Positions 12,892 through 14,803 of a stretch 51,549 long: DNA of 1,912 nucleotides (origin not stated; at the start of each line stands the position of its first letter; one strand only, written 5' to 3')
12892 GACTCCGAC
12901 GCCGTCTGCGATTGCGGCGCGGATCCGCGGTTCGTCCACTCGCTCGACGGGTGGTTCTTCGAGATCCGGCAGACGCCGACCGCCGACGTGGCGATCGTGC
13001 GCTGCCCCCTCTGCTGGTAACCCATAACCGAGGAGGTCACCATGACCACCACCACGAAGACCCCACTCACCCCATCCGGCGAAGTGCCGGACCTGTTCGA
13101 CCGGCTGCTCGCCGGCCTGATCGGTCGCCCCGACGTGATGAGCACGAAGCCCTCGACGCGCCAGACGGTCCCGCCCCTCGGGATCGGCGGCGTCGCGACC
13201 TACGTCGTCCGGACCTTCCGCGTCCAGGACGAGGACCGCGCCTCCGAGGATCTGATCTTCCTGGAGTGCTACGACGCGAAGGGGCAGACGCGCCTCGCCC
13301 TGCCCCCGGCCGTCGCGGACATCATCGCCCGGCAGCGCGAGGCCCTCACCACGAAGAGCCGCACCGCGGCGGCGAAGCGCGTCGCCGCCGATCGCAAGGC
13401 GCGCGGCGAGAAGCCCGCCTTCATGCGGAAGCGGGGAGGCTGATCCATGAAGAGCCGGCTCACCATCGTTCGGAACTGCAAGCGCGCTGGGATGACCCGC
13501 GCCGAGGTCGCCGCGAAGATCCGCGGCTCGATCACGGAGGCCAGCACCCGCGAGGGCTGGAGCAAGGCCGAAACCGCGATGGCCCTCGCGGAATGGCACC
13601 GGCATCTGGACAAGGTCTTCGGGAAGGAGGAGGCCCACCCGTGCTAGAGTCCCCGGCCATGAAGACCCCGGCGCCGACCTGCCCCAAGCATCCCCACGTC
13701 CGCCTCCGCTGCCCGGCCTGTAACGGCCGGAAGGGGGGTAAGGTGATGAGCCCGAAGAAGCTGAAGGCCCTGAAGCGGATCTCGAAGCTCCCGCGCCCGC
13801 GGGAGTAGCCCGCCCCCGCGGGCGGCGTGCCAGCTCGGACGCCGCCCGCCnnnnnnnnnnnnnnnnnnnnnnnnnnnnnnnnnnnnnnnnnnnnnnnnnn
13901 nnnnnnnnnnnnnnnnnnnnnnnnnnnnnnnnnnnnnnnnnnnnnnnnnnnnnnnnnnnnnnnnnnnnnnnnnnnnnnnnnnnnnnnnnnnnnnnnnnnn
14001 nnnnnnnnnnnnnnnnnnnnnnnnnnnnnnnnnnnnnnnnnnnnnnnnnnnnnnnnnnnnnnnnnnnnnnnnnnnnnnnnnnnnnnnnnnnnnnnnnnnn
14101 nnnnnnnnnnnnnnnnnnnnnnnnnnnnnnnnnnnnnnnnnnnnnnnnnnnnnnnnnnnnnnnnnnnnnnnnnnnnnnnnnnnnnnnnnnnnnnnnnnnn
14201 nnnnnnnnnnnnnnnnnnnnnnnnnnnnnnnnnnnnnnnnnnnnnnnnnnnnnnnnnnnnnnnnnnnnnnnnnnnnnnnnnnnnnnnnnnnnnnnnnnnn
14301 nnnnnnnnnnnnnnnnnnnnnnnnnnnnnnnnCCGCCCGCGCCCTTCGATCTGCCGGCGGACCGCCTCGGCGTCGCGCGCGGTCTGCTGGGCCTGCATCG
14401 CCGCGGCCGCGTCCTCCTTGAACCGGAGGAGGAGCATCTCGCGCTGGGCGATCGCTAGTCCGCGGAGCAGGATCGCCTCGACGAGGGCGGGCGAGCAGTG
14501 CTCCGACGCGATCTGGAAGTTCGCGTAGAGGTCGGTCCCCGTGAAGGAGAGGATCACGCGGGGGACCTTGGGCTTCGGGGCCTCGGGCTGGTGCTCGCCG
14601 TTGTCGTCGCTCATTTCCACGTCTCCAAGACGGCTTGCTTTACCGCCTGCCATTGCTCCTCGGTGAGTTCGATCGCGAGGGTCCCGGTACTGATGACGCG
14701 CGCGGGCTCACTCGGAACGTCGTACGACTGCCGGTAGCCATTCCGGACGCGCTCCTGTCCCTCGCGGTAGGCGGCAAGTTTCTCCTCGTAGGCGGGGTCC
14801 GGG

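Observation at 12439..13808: Counter-oriented island of five tiny proteins: candidate autoregulated anti-defence or regulatory operon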

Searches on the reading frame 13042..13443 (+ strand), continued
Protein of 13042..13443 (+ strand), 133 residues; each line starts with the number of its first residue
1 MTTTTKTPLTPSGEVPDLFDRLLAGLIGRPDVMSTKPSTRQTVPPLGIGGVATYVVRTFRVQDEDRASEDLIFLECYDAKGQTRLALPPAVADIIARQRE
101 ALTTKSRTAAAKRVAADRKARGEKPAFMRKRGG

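Call 83: find_related_loci(query=A5, collection=genome_contigs, flank=6000)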
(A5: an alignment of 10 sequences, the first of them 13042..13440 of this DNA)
Query A5 (133 aa) in genome_contigs; peptide patterns used: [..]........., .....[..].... (x = any residue, [..] = any of these).
52 stretches matched a pattern; 4 encode a relative of the query (tblastn E <= 1e-3); 4 distinct loci.
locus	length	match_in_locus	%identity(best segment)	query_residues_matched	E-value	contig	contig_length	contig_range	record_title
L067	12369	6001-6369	55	4-131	5e-35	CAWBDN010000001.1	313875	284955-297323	MAG: uncultured Acidobacteriaceae bacterium isolate MFD09603.bin.1.369 genome assembly, contig: contig_1099, whole genom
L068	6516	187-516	56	11-126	3e-35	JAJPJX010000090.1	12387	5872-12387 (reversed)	MAG: Solibacteraceae bacterium isolate Centralia_MAG_57 k107_3604233, whole genome shotgun sequence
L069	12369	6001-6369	54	4-131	2e-34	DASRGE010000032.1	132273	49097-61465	MAG TPA_asm: Bryobacteraceae bacterium isolate SMAG_U10050 k141_1050328, whole genome shotgun sequence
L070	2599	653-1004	62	15-125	8e-22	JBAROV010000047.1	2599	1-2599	MAG: Vicinamibacterales bacterium isolate MFD13504_ilm_asm_bin1 k127_248152, whole genome shotgun sequence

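Call 86: search_protein_families(library=padloc, proteins=[window:13042-13440:+, L012:1548-1766:+], max_evalue=1)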
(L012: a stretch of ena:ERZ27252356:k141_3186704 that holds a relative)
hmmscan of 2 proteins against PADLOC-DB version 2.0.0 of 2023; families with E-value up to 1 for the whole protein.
window:13042-13440:+ (133 aa): 0 families

L012:1548-1766:+ (73 aa): 0 families

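Call 89: search_protein_families(library=pfam, proteins=[L012:1548-1766:+, L027:4636-4989:+, L027:4468-4629:+, L027:4135-4464:+], max_evalue=0.1)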
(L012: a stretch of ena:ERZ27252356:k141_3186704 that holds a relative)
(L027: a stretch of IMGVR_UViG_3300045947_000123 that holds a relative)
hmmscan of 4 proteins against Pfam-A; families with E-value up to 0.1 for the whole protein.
L012:1548-1766:+ (73 aa): 1 family
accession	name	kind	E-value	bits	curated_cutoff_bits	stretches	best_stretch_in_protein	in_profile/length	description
PF07609.16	DUF1572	-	0.042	14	23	0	2-71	64-135/163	Protein of unknown function (DUF1572)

L027:4636-4989:+ (118 aa): 0 families

L027:4468-4629:+ (54 aa): 0 families

L027:4135-4464:+ (110 aa): 0 families

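Call 99: search_protein_families(library=pfam, proteins=[L028:3727-3921:-, L057:4551-4796:-, L002:4736-4954:-, L032:4002-4238:-, L064:2926-3246:-, L045:4130-4510:-, L021:4582-4941:-, L039:495-1055:-], max_evalue=0.01)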
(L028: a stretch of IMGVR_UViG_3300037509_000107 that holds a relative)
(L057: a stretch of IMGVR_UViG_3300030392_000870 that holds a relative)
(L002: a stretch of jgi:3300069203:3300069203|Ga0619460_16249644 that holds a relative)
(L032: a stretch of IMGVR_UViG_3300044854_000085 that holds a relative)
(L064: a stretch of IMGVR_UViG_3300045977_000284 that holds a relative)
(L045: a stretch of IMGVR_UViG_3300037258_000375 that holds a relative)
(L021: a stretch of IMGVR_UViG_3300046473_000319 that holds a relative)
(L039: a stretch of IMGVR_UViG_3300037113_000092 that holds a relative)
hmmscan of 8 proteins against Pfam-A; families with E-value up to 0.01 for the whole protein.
L028:3727-3921:- (65 aa): 4 families
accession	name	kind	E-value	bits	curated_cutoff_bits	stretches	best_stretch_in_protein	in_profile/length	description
PF01381.28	HTH_3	-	1.1e-08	35.4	23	1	7-62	1-55/55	Helix-turn-helix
PF13560.12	HTH_31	-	9.4e-07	29.5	27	1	4-58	3-57/64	Helix-turn-helix domain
PF13443.12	HTH_26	-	1.9e-06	28.5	22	1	29-64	23-59/63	Cro/C1-type HTH DNA-binding domain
PF12844.13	HTH_19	-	0.00091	19.5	30.2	1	5-64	2-60/64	Helix-turn-helix domain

L057:4551-4796:- (82 aa): 5 families
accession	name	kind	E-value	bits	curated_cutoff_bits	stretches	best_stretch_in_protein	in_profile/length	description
PF01381.28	HTH_3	-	1.5e-08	35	23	1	27-79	4-55/55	Helix-turn-helix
PF13443.12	HTH_26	-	1.2e-05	25.9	22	1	29-80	7-58/63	Cro/C1-type HTH DNA-binding domain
PF00356.27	LacI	-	0.0025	18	27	1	29-56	7-33/46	Bacterial regulatory proteins, lacI family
PF13560.12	HTH_31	-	0.0031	18.2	27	1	31-57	13-39/64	Helix-turn-helix domain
PF13384.12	HTH_23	-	0.0054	17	24.6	0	31-57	16-41/50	Homeodomain-like domain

L002:4736-4954:- (73 aa): 0 families

L032:4002-4238:- (79 aa): 1 family
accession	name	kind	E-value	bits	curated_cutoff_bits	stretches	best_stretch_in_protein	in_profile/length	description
PF01047.28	MarR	-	0.0053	17.1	24.6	1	24-64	4-44/59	MarR family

L064:2926-3246:- (107 aa): 2 families
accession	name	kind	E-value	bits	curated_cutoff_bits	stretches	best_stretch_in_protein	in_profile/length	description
PF12728.13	HTH_17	-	1.7e-05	25.4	27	1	44-89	2-47/51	Helix-turn-helix domain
PF13384.12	HTH_23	-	0.0053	17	24.6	1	37-71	11-48/50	Homeodomain-like domain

L045:4130-4510:- (127 aa): 0 families

L021:4582-4941:- (120 aa): 0 families

L039:495-1055:- (187 aa): 0 families

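Call 125: search_protein_families(library=pfam, proteins=[L027:3382-3651:+, L027:3658-3885:+, L027:2458-2667:-, L027:2667-3281:-], max_evalue=0.05)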
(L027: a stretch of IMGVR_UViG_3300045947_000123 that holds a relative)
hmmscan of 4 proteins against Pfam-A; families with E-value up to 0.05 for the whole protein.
L027:3382-3651:+ (90 aa): 0 families

L027:3658-3885:+ (76 aa): 0 families

L027:2458-2667:- (70 aa): 5 families
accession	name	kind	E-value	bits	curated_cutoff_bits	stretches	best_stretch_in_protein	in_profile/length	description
PF12728.13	HTH_17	-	0.0021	18.7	27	1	6-40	3-36/51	Helix-turn-helix domain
PF13518.12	HTH_28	-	0.0021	18.6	25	1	5-41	13-51/52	Helix-turn-helix domain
PF13384.12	HTH_23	-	0.0029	17.8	24.6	1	5-25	18-38/50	Homeodomain-like domain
PF13551.12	HTH_29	-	0.0082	16.7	28.1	1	6-36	14-44/64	Winged helix-turn helix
PF08281.18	Sigma70_r4_2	-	0.031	14.4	25.7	0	6-27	28-49/54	Sigma-70, region 4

L027:2667-3281:- (205 aa): 1 family
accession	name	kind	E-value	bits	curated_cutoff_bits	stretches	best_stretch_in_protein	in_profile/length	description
PF20639.2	Rrn6_K-rich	-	0.0093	17.2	26.1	1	97-171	33-107/131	RRN6, K-rich C-terminal domain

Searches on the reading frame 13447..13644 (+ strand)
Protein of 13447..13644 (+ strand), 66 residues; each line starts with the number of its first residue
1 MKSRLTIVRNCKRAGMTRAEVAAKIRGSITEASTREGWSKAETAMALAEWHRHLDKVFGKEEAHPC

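Call 7: search_protein_families(library=pfam, proteins=[window:13447-13644:+], max_evalue=1)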
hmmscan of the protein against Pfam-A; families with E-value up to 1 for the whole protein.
window:13447-13644:+ (66 aa): 3 families
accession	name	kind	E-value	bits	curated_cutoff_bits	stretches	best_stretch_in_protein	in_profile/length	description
PF09278.17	MerR-DNA-bind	-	0.0016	19.5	25.4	1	4-56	3-50/65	MerR, DNA binding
PF02627.25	CMD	-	0.14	12.6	23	1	8-49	46-83/84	Carboxymuconolactone decarboxylase family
PF16365.12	EutK_C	-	0.14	12.6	27.5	1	12-32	11-31/52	Ethanolamine utilization protein EutK C-terminus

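Call 8: search_protein_families(library=phrogs, proteins=[window:13447-13644:+], max_evalue=1)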
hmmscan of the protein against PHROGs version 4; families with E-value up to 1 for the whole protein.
window:13447-13644:+ (66 aa): 0 families

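Call 28: find_homologous_proteins(query=window:13447-13644:+, max_evalue=0.01)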
Query window:13447-13644:+ (66 aa): 1 proteins with E <= 0.01 among 1 candidates.
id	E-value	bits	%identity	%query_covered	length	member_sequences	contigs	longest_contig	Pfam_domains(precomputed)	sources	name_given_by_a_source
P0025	1.6e-36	140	100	100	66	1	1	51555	-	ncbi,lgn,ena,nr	ncbi:MAG TPA: hypothetical protein VKA83_09190 [Methylomirabilota bacterium]|nr:hypothetical protein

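Call 48: search_protein_families(library=ncbifam, proteins=[window:13447-13644:+], max_evalue=1)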
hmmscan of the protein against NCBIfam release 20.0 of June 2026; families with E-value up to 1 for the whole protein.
window:13447-13644:+ (66 aa): 0 families

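Call 74: predict_structure(protein=window:13447-13644:+)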
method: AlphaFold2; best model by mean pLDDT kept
length: 66 residues; sequences in the alignment: 1
mean_pLDDT: 83.6   pTM: 0.62
mean pLDDT of the five models: 83.6, 83.2, 82.4, 82.0, 80.1
residues with pLDDT >= 90: 28; 70-90: 27; 50-70: 9; < 50: 2
segments of 3 or more residues with pLDDT < 50: none
pLDDT, mean of each block of 10 residues (from residue 1): 73 90 90 93 90 84 54
secondary structure, 60 per line:
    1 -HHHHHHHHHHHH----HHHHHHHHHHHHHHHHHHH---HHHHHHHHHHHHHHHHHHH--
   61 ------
elements in order: H2-13 H18-36 H40-58

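Call 76: fold_search(model_id=the predicted structure, library=pdb)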
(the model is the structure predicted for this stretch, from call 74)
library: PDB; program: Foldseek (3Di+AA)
matches with E <= 10: 30; with E <= 0.001: 0
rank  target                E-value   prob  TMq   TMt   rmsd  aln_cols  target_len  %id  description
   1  7mwr_B                1.5e+00  0.69  0.59  0.20   2.6        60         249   18  Structure of De Novo designed beta sheet heterodimer LHD101A53/B4 (released 2022-01-19)
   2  5cwb                  2.5e+00  0.51  0.58  0.24   2.7        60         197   18  Crystal structure of de novo designed helical repeat protein DHR4 (released 2015-12-16)
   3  5mrc_R                2.7e+00  0.60  0.59  0.14   2.9        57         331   19  Structure of the yeast mitochondrial ribosome - Class A (released 2017-02-15)
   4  4uex_A                3.5e+00  0.30  0.51  0.43   3.9        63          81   14  Structure of human Saposin A at lysosomal pH (released 2015-07-15)
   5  1q6a_A                3.5e+00  0.13  0.40  0.29   6.4        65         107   14  Solution Structure of the C-terminal Domain of Thermosynechococcus elongatus KaiA (ThKaiA180C); Averaged Minimized Str (released 2003-08-19)
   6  7dgy                  3.7e+00  0.09  0.38  0.29   6.6        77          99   19  De novo designed protein H4C2R (released 2021-12-15)
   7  3j6b_R                3.9e+00  0.44  0.59  0.15   2.8        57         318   19  Structure of the yeast mitochondrial large ribosomal subunit (released 2014-04-09)
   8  5cwd                  3.9e+00  0.25  0.50  0.24   2.9        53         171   19  Crystal structure of de novo designed helical repeat protein DHR7 (released 2015-12-16)
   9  6w2q                  4.7e+00  0.20  0.54  0.23   3.2        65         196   20  Junction 34, DHR53-DHR4 (released 2020-04-15)
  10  1eh1                  5.0e+00  0.30  0.59  0.22   7.7        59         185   20  RIBOSOME RECYCLING FACTOR FROM THERMUS THERMOPHILUS (released 2000-11-15)
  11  2cbi_A                5.3e+00  0.04  0.29  0.05   9.9        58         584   16  Structure of the Clostridium perfringens NagJ family 84 glycoside hydrolase, a homologue of human O-GlcNAcase (released 2006-02-13)
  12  2v5c_A                5.7e+00  0.04  0.27  0.05   9.9        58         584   16  Family 84 glycoside hydrolase from Clostridium perfringens, 2.1 Angstrom structure (released 2009-01-27)
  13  7khv_B                6.0e+00  0.04  0.28  0.05   9.9        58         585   16  CpOGA IN COMPLEX WITH LIGAND 54 (released 2020-12-02)
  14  2xpk_A                6.4e+00  0.04  0.27  0.05   9.8        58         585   16  Cell-penetrant, nanomolar O-GlcNAcase inhibitors selective against lysosomal hexosaminidases (released 2011-03-16)
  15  6vfi_A                6.8e+00  0.16  0.54  0.23   2.8        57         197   21  De novo designed octahedral nanoparticle O43_dn18 (released 2020-08-12)
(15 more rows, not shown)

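Call 86: search_protein_families(library=padloc, proteins=[window:13447-13644:+], max_evalue=1)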
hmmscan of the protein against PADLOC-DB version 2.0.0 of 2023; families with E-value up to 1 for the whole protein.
window:13447-13644:+ (66 aa): 0 families

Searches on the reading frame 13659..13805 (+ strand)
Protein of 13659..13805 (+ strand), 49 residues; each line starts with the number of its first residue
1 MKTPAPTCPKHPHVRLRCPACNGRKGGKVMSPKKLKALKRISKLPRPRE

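Call 7: search_protein_families(library=pfam, proteins=[window:13659-13805:+], max_evalue=1)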
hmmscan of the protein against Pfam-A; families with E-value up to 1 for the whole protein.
window:13659-13805:+ (49 aa): 0 families

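Call 8: search_protein_families(library=phrogs, proteins=[window:13659-13805:+], max_evalue=1)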
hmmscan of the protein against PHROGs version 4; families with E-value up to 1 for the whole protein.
window:13659-13805:+ (49 aa): 0 families

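Call 48: search_protein_families(library=ncbifam, proteins=[window:13659-13805:+], max_evalue=1)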
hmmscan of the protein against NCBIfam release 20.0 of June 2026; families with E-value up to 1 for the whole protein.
window:13659-13805:+ (49 aa): 0 families

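Call 86: search_protein_families(library=padloc, proteins=[window:13659-13805:+], max_evalue=1)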
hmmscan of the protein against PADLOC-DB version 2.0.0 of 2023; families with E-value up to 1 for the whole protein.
window:13659-13805:+ (49 aa): 0 families

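Call 119: find_related_loci(query=A7, collection=viral_contigs, flank=3000)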
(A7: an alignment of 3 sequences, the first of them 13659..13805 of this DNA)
Query A7 (49 aa) in viral_contigs; peptide patterns used: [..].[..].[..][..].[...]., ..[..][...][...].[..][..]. (x = any residue, [..] = any of these).
136 stretches matched a pattern; 4 encode a relative of the query (tblastn E <= 1e-3); 4 distinct loci.
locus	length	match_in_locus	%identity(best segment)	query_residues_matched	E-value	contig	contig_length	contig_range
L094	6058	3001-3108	54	7-43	2e-7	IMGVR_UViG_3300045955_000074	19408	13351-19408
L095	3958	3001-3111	46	1-37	2e-7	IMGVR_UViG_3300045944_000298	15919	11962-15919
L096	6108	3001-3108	54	7-43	2e-7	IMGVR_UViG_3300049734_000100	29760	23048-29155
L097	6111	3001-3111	46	1-37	2e-7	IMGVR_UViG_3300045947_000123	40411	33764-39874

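Call 124: search_solved_structures(query=A7, max_evalue=10)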
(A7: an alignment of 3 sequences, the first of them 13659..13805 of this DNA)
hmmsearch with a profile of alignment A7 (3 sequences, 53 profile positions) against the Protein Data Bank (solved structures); distinct sequences matched with E-value up to 10: 1.
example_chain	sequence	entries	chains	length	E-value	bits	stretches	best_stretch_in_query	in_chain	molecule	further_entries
7lq4_D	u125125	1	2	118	0.6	13.7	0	21-42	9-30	RsiG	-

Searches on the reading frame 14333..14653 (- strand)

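Call 7: search_protein_families(library=pfam, proteins=[window:14333-14653:-], max_evalue=1)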
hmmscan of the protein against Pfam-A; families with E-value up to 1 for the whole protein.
window:14333-14653:- (107 aa): 2 families
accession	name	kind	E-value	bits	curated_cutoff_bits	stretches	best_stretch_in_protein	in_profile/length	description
PF12794.12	MscS_TM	-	0.022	14.1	28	1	56-97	240-281/339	Mechanosensitive ion channel inner membrane domain 1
PF12090.13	Spt20_SEP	-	0.095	12.8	27.1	1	15-60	97-142/177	Spt20, SEP domain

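Call 8: search_protein_families(library=phrogs, proteins=[window:14333-14653:-], max_evalue=1)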
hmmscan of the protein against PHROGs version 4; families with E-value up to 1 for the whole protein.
window:14333-14653:- (107 aa): 1 family
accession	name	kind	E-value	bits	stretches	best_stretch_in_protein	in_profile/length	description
phrog_21315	-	unknown function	0.23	11.4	1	60-105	94-137/415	-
